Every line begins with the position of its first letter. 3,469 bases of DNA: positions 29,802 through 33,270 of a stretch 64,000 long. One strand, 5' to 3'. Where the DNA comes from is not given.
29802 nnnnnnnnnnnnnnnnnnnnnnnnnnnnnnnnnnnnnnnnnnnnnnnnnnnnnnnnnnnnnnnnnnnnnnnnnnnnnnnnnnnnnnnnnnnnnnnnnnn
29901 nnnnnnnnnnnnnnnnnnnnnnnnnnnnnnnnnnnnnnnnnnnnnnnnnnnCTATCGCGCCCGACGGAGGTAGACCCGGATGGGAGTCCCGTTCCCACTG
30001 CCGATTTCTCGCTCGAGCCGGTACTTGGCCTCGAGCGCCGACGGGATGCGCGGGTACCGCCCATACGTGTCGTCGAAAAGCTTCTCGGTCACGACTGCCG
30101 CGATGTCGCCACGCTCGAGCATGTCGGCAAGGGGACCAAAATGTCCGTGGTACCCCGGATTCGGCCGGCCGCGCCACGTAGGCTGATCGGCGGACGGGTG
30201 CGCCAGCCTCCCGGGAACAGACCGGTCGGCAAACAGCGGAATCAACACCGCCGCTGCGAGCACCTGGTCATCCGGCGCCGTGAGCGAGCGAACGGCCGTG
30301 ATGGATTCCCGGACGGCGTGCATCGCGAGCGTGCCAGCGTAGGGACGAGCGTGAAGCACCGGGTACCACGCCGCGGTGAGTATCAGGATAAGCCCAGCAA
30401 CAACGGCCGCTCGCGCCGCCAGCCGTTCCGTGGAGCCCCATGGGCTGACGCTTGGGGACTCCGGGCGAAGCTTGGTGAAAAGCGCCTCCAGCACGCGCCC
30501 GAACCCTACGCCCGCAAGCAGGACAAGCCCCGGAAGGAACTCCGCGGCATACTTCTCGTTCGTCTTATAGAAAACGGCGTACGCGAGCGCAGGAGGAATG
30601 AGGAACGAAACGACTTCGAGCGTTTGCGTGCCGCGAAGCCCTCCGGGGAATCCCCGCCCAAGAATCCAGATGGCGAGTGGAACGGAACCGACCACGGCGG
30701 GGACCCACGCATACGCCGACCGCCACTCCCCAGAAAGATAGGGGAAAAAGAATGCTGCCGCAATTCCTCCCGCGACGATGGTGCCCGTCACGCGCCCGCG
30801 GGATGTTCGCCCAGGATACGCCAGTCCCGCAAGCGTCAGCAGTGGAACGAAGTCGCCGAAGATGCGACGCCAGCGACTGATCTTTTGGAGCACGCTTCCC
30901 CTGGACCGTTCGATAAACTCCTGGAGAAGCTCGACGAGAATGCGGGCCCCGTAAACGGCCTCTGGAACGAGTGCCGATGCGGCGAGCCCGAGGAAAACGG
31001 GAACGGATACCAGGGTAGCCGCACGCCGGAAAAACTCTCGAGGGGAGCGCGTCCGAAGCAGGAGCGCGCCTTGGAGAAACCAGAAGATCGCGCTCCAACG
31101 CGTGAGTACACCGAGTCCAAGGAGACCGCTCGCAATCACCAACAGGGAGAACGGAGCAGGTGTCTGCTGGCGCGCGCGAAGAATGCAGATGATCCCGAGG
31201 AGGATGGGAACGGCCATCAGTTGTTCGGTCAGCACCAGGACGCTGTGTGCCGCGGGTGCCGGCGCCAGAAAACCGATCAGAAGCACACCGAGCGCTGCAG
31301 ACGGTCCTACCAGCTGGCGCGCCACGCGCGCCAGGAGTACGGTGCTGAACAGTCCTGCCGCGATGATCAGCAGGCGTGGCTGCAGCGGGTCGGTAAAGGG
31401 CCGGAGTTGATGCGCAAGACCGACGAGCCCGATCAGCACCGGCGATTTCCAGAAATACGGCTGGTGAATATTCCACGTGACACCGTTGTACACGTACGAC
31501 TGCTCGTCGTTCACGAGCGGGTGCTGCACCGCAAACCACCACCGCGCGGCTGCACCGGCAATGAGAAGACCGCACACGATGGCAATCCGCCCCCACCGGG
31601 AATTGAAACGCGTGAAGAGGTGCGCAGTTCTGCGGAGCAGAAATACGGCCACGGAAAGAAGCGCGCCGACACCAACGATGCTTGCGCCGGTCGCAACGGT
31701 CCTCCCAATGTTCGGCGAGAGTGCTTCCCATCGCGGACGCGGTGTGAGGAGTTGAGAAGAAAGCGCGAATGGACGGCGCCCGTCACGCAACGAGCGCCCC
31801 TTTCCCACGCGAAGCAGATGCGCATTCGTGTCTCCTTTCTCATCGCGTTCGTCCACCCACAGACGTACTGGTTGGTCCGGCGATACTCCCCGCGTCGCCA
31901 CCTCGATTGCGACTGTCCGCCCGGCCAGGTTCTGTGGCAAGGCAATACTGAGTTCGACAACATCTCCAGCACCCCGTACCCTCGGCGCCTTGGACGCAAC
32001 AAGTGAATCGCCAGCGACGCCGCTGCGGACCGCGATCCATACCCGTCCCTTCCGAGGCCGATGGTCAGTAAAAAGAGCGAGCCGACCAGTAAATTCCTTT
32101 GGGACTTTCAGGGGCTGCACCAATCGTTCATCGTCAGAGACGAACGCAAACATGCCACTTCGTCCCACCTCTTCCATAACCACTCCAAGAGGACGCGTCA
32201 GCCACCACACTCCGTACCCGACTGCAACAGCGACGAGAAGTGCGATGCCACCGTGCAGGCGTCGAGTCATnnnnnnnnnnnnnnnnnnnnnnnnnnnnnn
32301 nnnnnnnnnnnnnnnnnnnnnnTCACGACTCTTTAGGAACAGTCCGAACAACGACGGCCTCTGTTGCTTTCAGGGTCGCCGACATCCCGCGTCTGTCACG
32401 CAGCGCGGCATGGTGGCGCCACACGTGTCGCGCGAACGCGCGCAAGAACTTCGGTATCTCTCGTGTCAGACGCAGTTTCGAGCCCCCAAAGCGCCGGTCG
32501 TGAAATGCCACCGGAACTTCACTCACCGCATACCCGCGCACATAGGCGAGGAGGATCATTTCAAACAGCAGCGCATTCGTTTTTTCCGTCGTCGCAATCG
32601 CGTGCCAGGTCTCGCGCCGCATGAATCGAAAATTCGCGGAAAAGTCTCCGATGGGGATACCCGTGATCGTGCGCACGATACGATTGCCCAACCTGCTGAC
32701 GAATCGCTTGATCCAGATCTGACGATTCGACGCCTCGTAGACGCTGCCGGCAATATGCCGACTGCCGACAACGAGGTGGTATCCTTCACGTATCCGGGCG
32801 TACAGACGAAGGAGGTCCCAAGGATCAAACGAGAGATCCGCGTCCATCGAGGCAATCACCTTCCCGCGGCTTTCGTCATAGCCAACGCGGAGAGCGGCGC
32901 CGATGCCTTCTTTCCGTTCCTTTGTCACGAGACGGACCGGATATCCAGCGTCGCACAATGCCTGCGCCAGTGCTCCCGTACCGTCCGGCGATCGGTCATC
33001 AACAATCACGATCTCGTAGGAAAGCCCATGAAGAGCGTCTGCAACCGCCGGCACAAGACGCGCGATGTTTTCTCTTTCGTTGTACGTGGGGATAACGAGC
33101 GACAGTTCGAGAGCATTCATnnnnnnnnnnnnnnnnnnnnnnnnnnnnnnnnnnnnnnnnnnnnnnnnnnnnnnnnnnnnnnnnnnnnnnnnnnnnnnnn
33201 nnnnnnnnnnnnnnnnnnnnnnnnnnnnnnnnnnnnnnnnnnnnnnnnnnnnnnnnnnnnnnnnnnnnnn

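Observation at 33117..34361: DegT-fold enzyme with His replacing the Schiff-base Lys: predicted ColD/E1/SpnQ-type sugar 3-dehydrase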

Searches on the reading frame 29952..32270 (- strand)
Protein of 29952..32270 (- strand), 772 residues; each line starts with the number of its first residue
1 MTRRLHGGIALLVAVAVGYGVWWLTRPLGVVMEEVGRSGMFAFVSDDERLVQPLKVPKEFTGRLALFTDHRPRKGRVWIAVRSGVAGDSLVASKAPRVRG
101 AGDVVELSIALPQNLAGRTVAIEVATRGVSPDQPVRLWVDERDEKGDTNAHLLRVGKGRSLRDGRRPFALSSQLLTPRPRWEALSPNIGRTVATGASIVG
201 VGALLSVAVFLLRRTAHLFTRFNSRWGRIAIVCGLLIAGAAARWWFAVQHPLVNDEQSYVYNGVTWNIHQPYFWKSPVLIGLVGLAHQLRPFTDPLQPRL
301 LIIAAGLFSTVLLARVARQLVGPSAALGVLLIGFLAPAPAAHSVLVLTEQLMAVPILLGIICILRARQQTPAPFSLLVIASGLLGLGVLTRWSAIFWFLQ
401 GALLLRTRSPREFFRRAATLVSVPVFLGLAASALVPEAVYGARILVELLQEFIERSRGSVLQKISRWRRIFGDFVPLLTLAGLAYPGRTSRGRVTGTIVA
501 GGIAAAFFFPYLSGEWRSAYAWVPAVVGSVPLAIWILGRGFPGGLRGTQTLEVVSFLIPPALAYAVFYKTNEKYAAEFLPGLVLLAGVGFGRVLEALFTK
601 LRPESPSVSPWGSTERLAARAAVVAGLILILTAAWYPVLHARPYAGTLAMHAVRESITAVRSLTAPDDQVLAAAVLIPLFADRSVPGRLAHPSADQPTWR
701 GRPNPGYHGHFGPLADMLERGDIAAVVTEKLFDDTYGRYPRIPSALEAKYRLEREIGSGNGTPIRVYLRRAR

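Call 6: search_protein_families(library=pfam, proteins=[window:29952-32270:-], max_evalue=0.001)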
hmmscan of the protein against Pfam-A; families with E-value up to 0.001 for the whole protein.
window:29952-32270:- (772 aa): 0 families

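Call 22: search_protein_families(library=ncbifam, proteins=[window:29952-32270:-], max_evalue=0.00001)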
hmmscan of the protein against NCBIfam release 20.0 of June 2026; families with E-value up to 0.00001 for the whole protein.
window:29952-32270:- (772 aa): 0 families

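Call 30: search_solved_structures(query=window:29952-32270:-, max_evalue=10)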
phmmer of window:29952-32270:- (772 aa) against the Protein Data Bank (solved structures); distinct sequences matched with E-value up to 10: 1.
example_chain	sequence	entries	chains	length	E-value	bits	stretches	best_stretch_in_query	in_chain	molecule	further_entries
9tfp_C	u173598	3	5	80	0.74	11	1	31-86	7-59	PWT7 effector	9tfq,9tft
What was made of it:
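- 29952..32270 (-): Polytopic membrane protein (772-aa ORF; 741 aa as annotated), candidate GT-C-type transferase of the lipid-linked sugar. No Pfam, NCBIfam or PDB hit (calls 6, 22, 30).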

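Call 56: find_homologous_proteins(query=window:29952-32270:-, max_evalue=0.00001)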
Query window:29952-32270:- (772 aa): 3 proteins with E <= 0.00001 among 8000 candidates.
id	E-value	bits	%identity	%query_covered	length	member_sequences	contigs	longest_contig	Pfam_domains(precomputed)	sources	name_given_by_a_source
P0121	0.0e+0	1635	100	96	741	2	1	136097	-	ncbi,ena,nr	ncbi:MAG: hypothetical protein G01um101438_565 [Parcubacteria group bacterium Gr01-1014_38]|nr:MAG: 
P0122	6.1e-288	975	64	100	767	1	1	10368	-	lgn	-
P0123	7.2e-288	975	65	98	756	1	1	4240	-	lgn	-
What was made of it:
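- Tried and rejected: Only two homologs exist in the 5.8-billion-protein set (call 56).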

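Call 78: predict_structure(alignment_id=A2)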
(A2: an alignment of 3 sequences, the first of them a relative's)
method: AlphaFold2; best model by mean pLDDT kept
length: 741 residues; sequences in the alignment: 3
mean_pLDDT: 37.1   pTM: 0.25
mean pLDDT of the five models: 37.1, 36.7, 36.5, 35.3, 35.0
residues with pLDDT >= 90: 0; 70-90: 11; 50-70: 77; < 50: 653
segments of 3 or more residues with pLDDT < 50: 1-10, 28-30, 68-73, 108-741
pLDDT, mean of each block of 10 residues (from residue 1): 32 61 55 56 66 69 51 55 64 67 54 36 43 37 37 32 33 37 40 41 39 35 26 27 32 32 32 39 37 38 35 31 35 34 36 32 32 34 32 24 23 29 33 30 30 32 35 35 31 32 31 31 32 32 33 35 36 38 34 35 32 31 31 29 29 32 33 34 36 34 35 43 41 40 34
secondary structure, 60 per line:
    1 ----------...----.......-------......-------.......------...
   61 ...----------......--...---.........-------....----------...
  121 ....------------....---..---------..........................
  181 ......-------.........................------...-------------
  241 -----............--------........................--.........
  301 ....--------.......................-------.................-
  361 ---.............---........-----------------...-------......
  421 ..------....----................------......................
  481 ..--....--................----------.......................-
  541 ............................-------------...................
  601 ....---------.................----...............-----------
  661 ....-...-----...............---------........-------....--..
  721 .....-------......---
elements in order (helices of 4 or more, strands of 3 or more residues): E11-13 E18-24 E32-37 E45-51 E58-63 E74-79 E88-96 E104-107 E118-124 E137-140 H155-186 H194-218 H246-257 H266-289 H292-304 H313-335 H343-359 H364-376 H380-387 H415-422 H429-432 H437-452 H459-482 H485-488 H491-506 H517-539 H541-568 H582-604 H614-630 H635-649 H661-664 H674-688 H698-705 H713-716 E719-725 E733-738
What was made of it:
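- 29952..32270 (-): The AF2 model failed (pLDDT 37, call 78).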

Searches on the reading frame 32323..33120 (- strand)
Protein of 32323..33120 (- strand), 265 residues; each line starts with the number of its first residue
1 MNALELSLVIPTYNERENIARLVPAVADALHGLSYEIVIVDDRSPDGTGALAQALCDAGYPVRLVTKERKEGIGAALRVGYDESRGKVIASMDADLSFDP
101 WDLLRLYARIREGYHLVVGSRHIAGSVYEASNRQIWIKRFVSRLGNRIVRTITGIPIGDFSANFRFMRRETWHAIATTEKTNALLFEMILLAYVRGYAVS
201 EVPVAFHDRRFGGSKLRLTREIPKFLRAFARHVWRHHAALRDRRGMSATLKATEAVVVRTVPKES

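Call 6: search_protein_families(library=pfam, proteins=[window:32323-33120:-], max_evalue=0.001)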
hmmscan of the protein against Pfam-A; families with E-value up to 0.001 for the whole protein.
window:32323-33120:- (265 aa): 1 family
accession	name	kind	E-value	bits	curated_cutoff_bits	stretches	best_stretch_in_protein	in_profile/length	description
PF00535.33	Glycos_transf_2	-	2.6e-31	109.2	23.3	1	7-170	1-162/168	Glycosyl transferase family 2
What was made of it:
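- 32323..33120 (-): GT2 glycosyltransferase, 265 aa, no predicted TM segment, polyprenyl-phosphate sugar synthase type; its start overlaps the target's stop (ATGA). Pfam GT2 2.6e-31 (call 6).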

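Call 22: search_protein_families(library=ncbifam, proteins=[window:32323-33120:-], max_evalue=0.00001)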
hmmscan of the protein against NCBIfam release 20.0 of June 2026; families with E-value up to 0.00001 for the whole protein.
window:32323-33120:- (265 aa): 15 families
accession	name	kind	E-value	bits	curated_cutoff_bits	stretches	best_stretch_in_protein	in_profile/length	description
NF007986.1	PRK10714.1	equivalog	3.6e-23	82.1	529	1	6-222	8-216/316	undecaprenyl-phosphate 4-deoxy-4-formamido-L-arabinose transferase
NF047588.1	GlcsyltransPgfSStrep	equivalog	6.7e-17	61.7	500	1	5-219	2-208/308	glycosyltransferase PgfS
NF041391.1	DPhHxTase_Halo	equivalog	1.5e-14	53.5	375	1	12-216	3-192/213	dolichyl-phosphate hexose transferase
TIGR04182.1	glyco_TIGR04182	equivalog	2e-12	47.1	325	1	7-214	3-199/293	S-layer glycoprotein N-glycosyltransferase AglJ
NF058614.1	PPMAGASynPpgS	equivalog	6.2e-12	45.4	370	1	8-206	4-196/226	polyprenyl-phospho-N-acetylgalactosaminyl synthase PpgS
TIGR03965.1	mycofact_glyco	equivalog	6.6e-11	41.7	280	1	5-121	75-190/467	mycofactocin biosynthesis glycosyltransferase MftF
TIGR03937.1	PgaC_IcaA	equivalog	7.8e-11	41.6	422.3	1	5-99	46-139/407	poly-beta-1,6-N-acetyl-D-glucosamine synthase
TIGR04283.1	glyco_like_mftF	equivalog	1e-10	41.6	182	1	6-178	1-154/221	TIGR04283 family arsenosugar biosynthesis glycosyltransferase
NF041875.1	EPS_EpsD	equivalog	4.2e-10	39.5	370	1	6-104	1-97/325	exopolysaccharide biosynthesis glycosyltransferase EpsD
NF010496.0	PRK13915.1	equivalog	6.1e-10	38.7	262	1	5-97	32-128/307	glucosyl-3-phosphoglycerate synthase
NF047683.1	TeichurnBiosyTuaG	equivalog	8.5e-09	35.4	400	1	5-100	7-101/252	teichuronic acid biosynthesis protein TuaG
NF050050.1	ProtGlycPglI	equivalog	4.1e-08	33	500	1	5-120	3-118/306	GalNAc(5)-diNAcBac-PP-undecaprenol beta-1,3-glucosyltransferase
NF007482.0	PRK10073.1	equivalog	1.3e-07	31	423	1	4-100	6-100/334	glycosyltransferase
NF038302.1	EPS_HpsE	equivalog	1.8e-07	30.4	300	1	5-95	2-96/307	hormogonium polysaccharide biosynthesis glycosyltransferase HpsE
TIGR03469.1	HpnB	hypoth_equivalog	3.1e-06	26.5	379.25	1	6-58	46-98/386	hopene-associated glycosyltransferase HpnB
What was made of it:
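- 32323..33120 (-): The best NCBIfam hits over most of its length are ArnC, PgfS, dolichyl-P hexose transferase, AglJ and PpgS, all below their cut-offs (call 22).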
